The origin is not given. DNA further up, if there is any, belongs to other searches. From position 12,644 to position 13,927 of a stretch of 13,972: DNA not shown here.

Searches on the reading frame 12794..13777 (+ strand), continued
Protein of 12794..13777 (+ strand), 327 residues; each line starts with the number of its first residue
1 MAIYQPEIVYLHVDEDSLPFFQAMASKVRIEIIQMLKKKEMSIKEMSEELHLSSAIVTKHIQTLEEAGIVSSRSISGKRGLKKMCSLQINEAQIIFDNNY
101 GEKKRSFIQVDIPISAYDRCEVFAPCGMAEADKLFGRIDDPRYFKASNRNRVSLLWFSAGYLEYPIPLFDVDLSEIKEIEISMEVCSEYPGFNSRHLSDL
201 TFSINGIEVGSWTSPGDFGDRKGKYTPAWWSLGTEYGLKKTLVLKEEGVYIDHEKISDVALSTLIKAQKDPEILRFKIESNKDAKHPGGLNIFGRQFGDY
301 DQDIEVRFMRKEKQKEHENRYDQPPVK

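Call 83: list_cluster_members(proteins=[P0169, P0171, P0174, P0178, P0179, P0002])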
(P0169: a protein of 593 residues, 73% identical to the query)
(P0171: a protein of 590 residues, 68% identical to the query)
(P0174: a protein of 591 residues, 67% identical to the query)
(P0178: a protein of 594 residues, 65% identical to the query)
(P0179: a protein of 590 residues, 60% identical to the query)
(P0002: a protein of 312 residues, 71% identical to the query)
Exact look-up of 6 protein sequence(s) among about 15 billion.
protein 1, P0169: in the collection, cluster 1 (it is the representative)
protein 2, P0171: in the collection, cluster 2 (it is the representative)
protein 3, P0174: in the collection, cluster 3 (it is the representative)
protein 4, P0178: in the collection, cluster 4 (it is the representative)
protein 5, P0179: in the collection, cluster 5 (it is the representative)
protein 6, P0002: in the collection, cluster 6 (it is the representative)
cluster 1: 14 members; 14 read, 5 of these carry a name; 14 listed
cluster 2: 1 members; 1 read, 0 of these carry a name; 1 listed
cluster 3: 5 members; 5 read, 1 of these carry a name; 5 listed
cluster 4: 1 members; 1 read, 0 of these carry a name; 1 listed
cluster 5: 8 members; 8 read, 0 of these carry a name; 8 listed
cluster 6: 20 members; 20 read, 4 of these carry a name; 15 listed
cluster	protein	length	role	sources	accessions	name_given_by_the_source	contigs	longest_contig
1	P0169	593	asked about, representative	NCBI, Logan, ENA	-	-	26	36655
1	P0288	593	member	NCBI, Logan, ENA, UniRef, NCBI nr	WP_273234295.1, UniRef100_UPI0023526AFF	sugar-binding domain-containing protein [Ileibacterium valens] | sugar-binding domain-containing protein n=2 Tax=Ileibacterium valens TaxID=1862668 ...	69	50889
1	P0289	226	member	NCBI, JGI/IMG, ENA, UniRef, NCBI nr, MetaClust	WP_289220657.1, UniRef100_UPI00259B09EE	sugar-binding domain-containing protein [Ileibacterium valens] | sugar-binding domain-containing protein n=1 Tax=Ileibacterium valens TaxID=1862668 ... | \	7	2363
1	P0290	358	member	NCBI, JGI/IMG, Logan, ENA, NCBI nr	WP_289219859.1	glycoside hydrolase family 2 TIM barrel-domain containing protein [Ileibacterium valens]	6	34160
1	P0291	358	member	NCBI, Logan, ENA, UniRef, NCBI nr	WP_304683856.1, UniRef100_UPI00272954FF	glycoside hydrolase family 2 TIM barrel-domain containing protein [Ileibacterium valens] | glycoside hydrolase family 2 TIM barrel-domain containing protein n=1 Tax=Ileibacterium ...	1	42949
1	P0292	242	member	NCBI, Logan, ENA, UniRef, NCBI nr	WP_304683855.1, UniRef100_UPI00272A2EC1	sugar-binding domain-containing protein [Ileibacterium valens] | sugar-binding domain-containing protein n=1 Tax=Ileibacterium valens TaxID=1862668 ...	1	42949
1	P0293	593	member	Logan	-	-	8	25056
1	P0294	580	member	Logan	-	-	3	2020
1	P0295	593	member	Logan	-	-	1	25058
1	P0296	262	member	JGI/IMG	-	-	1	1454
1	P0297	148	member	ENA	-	-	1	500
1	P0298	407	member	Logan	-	-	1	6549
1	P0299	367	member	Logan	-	-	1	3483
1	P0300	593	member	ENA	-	-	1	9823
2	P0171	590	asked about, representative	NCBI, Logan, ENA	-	-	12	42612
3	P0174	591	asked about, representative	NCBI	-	-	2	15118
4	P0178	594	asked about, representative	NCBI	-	-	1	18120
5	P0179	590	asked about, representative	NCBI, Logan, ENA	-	-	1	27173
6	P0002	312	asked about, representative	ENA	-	-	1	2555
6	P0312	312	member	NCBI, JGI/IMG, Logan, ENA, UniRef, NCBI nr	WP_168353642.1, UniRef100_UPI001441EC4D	transcriptional regulator [Dubosiella muris] | ArsR/SmtB family transcription factor n=1 Tax=Dubosiella muris TaxID=3038133 ... | helix-turn-helix domain-containing protein [Dubosiella muris]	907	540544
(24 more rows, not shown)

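Call 86: find_encoding_contigs(protein=P0312, flank=8000, max_places=2)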
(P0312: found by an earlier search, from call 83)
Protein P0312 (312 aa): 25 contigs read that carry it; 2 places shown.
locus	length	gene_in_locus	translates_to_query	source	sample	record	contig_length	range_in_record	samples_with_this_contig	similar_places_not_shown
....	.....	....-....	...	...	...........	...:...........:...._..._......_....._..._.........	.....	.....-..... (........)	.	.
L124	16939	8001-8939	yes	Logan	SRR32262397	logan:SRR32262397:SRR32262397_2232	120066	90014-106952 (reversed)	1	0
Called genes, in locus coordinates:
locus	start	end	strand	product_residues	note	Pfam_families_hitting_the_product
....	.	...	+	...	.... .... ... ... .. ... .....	-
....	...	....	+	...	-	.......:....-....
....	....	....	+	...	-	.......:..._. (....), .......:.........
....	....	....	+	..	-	-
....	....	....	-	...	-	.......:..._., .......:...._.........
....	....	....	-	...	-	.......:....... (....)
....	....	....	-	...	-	-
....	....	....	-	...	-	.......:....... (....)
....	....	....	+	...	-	-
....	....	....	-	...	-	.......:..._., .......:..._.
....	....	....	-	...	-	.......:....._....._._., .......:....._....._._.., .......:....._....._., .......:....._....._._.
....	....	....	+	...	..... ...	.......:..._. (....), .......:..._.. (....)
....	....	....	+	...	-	-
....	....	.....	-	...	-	-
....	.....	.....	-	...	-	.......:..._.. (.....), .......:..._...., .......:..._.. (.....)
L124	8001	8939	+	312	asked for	PF01022:HTH_5 (weak), PF12840:HTH_20 (weak)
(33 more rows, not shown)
